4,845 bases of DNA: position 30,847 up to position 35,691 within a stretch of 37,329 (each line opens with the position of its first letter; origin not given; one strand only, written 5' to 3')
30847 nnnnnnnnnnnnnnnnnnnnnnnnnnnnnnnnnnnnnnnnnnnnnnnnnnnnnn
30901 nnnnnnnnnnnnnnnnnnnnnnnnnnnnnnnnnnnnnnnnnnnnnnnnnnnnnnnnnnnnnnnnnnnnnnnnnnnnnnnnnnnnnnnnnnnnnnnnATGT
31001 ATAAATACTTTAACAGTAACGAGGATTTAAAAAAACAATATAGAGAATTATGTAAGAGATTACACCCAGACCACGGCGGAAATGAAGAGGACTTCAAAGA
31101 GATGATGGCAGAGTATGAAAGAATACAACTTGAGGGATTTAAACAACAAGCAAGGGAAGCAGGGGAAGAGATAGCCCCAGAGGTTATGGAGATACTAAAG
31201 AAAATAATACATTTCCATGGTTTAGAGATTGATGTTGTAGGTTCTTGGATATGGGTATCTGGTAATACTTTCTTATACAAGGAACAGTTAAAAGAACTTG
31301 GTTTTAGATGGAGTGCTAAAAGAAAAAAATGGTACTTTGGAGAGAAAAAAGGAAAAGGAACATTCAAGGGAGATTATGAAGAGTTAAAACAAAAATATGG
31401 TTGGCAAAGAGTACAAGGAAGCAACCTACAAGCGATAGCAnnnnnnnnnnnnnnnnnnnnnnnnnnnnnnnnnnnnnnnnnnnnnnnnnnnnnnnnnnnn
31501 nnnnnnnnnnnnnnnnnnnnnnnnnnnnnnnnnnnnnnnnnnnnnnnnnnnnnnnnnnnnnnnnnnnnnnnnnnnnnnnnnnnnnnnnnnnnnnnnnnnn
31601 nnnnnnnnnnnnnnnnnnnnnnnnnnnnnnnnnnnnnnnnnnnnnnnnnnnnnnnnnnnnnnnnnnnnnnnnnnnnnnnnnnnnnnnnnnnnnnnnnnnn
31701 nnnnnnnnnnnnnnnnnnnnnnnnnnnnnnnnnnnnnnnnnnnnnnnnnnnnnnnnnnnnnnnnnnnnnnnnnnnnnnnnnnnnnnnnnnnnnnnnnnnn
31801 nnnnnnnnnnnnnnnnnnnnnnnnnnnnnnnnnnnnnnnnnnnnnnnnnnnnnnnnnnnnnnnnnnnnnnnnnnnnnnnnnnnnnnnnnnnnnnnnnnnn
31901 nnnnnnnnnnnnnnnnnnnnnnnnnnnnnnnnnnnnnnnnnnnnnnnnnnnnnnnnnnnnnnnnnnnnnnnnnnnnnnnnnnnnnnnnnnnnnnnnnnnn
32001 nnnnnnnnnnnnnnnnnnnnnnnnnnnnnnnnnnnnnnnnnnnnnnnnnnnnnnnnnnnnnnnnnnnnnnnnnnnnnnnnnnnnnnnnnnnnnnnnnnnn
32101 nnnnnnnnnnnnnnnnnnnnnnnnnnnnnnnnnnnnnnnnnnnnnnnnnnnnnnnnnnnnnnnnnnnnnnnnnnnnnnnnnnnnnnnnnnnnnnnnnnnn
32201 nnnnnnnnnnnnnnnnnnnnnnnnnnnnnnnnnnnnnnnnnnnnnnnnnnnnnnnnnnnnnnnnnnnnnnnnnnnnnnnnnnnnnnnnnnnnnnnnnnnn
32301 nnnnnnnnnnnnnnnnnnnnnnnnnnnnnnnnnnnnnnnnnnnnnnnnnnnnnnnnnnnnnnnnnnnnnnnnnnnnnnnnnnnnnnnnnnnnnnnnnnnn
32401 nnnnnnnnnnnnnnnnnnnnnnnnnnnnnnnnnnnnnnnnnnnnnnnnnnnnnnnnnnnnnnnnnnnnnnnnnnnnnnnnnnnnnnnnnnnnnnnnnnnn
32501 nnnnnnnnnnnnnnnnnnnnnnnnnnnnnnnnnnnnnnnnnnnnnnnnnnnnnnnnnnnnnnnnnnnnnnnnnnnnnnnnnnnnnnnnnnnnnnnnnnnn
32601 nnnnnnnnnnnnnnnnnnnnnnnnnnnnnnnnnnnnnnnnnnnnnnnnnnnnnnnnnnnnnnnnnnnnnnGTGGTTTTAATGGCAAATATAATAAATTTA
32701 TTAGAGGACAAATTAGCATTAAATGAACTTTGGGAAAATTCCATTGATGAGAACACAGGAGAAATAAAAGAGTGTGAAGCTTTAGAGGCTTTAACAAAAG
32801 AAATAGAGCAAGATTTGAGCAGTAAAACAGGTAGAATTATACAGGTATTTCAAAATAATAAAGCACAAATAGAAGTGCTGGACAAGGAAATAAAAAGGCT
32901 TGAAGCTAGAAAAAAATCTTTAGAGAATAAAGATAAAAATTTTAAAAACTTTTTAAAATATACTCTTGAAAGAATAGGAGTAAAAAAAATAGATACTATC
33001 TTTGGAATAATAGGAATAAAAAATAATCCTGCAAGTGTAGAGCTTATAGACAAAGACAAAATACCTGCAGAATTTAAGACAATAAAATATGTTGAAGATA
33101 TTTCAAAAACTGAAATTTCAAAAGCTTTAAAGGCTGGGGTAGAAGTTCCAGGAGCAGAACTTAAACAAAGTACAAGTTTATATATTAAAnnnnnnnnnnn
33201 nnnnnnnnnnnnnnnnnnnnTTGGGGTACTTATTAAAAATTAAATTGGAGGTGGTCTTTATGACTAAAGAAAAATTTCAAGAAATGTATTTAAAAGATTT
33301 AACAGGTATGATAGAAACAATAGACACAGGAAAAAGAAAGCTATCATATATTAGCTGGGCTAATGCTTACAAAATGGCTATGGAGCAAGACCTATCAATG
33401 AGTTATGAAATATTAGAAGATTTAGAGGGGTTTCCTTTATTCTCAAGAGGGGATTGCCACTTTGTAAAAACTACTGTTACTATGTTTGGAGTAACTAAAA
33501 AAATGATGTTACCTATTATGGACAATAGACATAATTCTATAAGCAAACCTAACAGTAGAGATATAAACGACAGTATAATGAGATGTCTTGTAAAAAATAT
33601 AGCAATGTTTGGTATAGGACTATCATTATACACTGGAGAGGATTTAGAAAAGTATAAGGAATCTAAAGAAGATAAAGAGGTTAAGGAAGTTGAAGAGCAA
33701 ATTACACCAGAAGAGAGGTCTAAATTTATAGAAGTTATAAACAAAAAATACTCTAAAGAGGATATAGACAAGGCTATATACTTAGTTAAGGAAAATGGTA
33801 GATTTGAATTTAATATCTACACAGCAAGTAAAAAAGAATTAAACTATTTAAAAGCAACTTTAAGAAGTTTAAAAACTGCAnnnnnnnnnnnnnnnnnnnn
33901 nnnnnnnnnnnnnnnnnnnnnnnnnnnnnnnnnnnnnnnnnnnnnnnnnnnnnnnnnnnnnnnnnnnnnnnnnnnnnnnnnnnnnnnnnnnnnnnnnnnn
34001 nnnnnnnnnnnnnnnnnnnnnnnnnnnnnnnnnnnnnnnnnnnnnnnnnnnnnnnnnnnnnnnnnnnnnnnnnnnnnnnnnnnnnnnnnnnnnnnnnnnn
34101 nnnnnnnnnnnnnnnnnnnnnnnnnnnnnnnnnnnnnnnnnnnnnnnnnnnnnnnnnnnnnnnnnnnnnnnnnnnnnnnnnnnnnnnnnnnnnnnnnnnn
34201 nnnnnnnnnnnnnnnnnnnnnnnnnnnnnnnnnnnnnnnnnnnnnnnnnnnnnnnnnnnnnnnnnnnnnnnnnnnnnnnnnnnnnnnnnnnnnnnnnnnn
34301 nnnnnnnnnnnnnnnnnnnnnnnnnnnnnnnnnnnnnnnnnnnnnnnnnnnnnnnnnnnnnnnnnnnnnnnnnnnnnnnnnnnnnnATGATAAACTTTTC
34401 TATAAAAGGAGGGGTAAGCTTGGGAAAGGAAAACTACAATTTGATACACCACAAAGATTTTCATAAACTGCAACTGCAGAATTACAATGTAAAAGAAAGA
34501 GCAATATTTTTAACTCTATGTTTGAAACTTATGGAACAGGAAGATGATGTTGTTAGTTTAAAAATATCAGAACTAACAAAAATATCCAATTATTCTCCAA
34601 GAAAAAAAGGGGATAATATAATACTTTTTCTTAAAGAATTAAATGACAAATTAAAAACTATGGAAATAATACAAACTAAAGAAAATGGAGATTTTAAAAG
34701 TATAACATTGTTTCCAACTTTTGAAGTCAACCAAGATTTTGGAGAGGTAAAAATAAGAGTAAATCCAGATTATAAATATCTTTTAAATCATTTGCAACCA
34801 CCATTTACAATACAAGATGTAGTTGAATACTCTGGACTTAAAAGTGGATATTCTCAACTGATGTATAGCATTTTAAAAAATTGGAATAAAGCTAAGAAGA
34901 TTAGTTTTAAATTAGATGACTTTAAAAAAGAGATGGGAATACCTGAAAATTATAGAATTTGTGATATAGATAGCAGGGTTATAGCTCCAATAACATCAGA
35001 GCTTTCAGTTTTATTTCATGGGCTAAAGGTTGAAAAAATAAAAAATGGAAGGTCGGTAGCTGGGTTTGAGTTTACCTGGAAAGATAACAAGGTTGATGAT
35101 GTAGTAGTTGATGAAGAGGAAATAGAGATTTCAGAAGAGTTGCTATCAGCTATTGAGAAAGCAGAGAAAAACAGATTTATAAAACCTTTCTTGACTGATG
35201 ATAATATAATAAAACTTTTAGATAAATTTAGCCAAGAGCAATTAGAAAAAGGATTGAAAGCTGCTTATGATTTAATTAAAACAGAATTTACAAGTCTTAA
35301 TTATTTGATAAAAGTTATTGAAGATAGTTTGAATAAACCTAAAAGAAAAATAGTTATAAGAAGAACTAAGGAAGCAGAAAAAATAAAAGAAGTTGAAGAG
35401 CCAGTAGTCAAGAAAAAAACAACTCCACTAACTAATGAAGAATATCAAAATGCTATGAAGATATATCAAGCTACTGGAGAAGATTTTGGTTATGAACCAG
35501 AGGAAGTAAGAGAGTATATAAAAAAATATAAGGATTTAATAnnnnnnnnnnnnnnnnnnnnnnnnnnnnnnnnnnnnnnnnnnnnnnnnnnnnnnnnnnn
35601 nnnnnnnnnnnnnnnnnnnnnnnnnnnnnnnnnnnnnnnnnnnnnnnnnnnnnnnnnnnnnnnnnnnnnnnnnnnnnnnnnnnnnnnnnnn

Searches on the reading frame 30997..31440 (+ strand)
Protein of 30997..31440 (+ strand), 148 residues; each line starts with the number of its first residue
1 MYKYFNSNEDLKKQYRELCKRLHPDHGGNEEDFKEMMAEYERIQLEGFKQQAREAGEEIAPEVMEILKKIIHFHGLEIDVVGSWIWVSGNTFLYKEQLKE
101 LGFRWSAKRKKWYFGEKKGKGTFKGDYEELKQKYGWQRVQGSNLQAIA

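Call 10: search_protein_families(library=phrogs, proteins=[window:30997-31440:+], max_evalue=0.001)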
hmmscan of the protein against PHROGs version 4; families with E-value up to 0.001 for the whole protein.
window:30997-31440:+ (148 aa): 4 families
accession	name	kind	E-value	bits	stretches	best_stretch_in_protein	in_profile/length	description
phrog_15863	-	unknown function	1.4e-31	110.9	1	3-143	148-302/312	-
phrog_13942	-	unknown function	1.3e-05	25.7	1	7-46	28-67/336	-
phrog_30451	-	unknown function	5.4e-05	23.8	1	56-130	86-155/287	-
phrog_14336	-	unknown function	0.00069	20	1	7-42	17-55/363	-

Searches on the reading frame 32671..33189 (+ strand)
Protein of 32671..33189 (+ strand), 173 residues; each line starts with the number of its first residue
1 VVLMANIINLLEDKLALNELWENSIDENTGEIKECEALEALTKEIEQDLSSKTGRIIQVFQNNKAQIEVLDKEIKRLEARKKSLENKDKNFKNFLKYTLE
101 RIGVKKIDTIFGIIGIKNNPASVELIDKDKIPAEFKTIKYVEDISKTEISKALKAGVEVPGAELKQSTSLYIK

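Call 10: search_protein_families(library=phrogs, proteins=[window:32671-33189:+], max_evalue=0.001)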
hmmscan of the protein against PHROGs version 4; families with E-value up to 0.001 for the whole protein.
window:32671-33189:+ (173 aa): 2 families
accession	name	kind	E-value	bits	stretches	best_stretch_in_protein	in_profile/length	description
phrog_253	-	DNA, RNA and nucleotide metabolism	9.5e-36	124.2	1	4-173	6-167/169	Mu Gam-like end protection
phrog_20203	-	unknown function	1.3e-14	55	1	100-173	2-75/75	-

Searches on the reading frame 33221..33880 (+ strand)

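Call 10: search_protein_families(library=phrogs, proteins=[window:33221-33880:+], max_evalue=0.001)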
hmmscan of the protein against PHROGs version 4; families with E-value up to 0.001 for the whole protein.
window:33221-33880:+ (220 aa): 3 families
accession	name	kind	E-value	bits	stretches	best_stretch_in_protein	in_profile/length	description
phrog_659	-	DNA, RNA and nucleotide metabolism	3.7e-33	115.9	1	15-191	3-188/205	Sak-like ssDNA annealing protein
phrog_8492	-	DNA, RNA and nucleotide metabolism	1.6e-29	104.3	1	18-176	22-189/269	Sak-like ssDNA annealing protein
phrog_21418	-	unknown function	2.9e-07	31.4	1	30-159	14-151/224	-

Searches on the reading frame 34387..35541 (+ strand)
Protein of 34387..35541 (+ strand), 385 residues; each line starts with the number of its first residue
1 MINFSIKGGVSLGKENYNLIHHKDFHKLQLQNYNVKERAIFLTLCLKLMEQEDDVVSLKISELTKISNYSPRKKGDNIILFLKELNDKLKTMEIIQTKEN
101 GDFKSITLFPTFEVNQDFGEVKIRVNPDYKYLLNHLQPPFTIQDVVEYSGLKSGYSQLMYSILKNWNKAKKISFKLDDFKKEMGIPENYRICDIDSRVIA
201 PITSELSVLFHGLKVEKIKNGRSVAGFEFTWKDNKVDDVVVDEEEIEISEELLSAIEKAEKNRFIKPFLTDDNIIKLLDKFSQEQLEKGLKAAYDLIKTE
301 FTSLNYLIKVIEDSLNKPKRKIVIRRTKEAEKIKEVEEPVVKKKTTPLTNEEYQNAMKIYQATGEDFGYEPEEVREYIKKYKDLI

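Call 10: search_protein_families(library=phrogs, proteins=[window:34387-35541:+], max_evalue=0.001)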
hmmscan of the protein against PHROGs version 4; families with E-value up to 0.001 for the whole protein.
window:34387-35541:+ (385 aa): 2 families
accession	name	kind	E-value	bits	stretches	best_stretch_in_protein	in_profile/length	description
phrog_2172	-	unknown function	2.2e-14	54.7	1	54-349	54-368/382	-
phrog_4402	-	DNA, RNA and nucleotide metabolism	1.2e-10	41.9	1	50-269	63-287/592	replication initiation protein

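Call 32: search_dna_similar(query=window:34387-35541:+, collection=plasmids, mode=protein, max_evalue=0.00001, max_rows=15)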
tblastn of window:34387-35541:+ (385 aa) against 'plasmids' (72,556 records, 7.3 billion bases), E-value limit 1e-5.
Records with a match: 1857; places in all: 2012; records where one place covers at least 80% of the query: 2.
Best place of each record, by identity: <60% 1857.
By first word of the organism name: Enterococcus 660; Staphylococcus 613; Lactiplantibacillus 79; Helicobacter 76; Campylobacter 64; Lactococcus 37; Ligilactobacillus 35; Bifidobacterium 31; Fusobacterium 26; Latilactobacillus 24; and 46 more.
By predicted mobility (MOB-suite, as given by PLSDB): mobilizable 1126; non-mobilizable 693; conjugative 38.
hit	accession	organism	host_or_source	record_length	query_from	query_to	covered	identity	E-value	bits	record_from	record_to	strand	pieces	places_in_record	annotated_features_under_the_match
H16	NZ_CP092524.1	Cetobacterium somerae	Danio rerio,tissue sample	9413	16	325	81%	41.3%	4e-62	223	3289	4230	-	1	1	replication initiation protein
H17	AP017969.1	Fusobacterium varium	Homo sapiens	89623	16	326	81%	37.6%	5e-45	173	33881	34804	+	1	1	plasmid replication initiation protein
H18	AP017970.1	Fusobacterium varium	Homo sapiens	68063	21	326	79%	36.9%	7e-45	172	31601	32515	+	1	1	plasmid replication initiation protein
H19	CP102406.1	Fusobacteria bacterium ZRK30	pure culture,cold seep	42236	21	324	79%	35.3%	2e-37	150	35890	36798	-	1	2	replication initiation protein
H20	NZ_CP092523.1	Cetobacterium somerae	Danio rerio,tissue sample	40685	9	315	80%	33.5%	1e-41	163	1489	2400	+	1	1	replication initiation protein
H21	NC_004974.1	Fusobacterium nucleatum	-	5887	22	305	74%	28.1%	1e-17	92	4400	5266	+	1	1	replication initiation protein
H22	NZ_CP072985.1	Lactobacillus intestinalis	Rat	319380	40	295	66%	30.2%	3e-16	88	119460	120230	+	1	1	replication initiation protein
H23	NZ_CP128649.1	Mogibacterium neglectum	Homo sapiens,whole organism,human oral ...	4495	22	232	55%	35.9%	1e-23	110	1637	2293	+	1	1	replication initiation protein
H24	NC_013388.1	Staphylococcus sp. CDC25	-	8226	4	231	59%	32.9%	4e-26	117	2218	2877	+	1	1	RepB family plasmid replication initiator protein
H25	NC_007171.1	Staphylococcus haemolyticus JCSC1435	-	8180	4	231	59%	32.9%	5e-26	117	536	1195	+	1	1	RepB family plasmid replication initiator protein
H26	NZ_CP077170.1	Fusobacterium animalis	Homo sapiens,resected colorectal tumor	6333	21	233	55%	35.0%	2e-22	106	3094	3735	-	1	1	replication initiation protein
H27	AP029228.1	Staphylococcus epidermidis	Homo sapiens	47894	4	235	60%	31.9%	6e-24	111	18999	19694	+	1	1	RepB family plasmid replication initiator protein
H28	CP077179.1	Fusobacterium nucleatum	Homo sapiens,resected colorectal tumor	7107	21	233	55%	34.7%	4e-21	102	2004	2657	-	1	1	RepB family plasmid replication initiator protein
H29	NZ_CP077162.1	Fusobacterium polymorphum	Homo sapiens,resected colorectal tumor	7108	21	233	55%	34.7%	4e-21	102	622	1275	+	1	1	RepB family plasmid replication initiator protein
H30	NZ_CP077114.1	Fusobacterium polymorphum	Homo sapiens,Oral cavity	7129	21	233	55%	34.7%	4e-21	102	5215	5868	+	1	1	replication initiation protein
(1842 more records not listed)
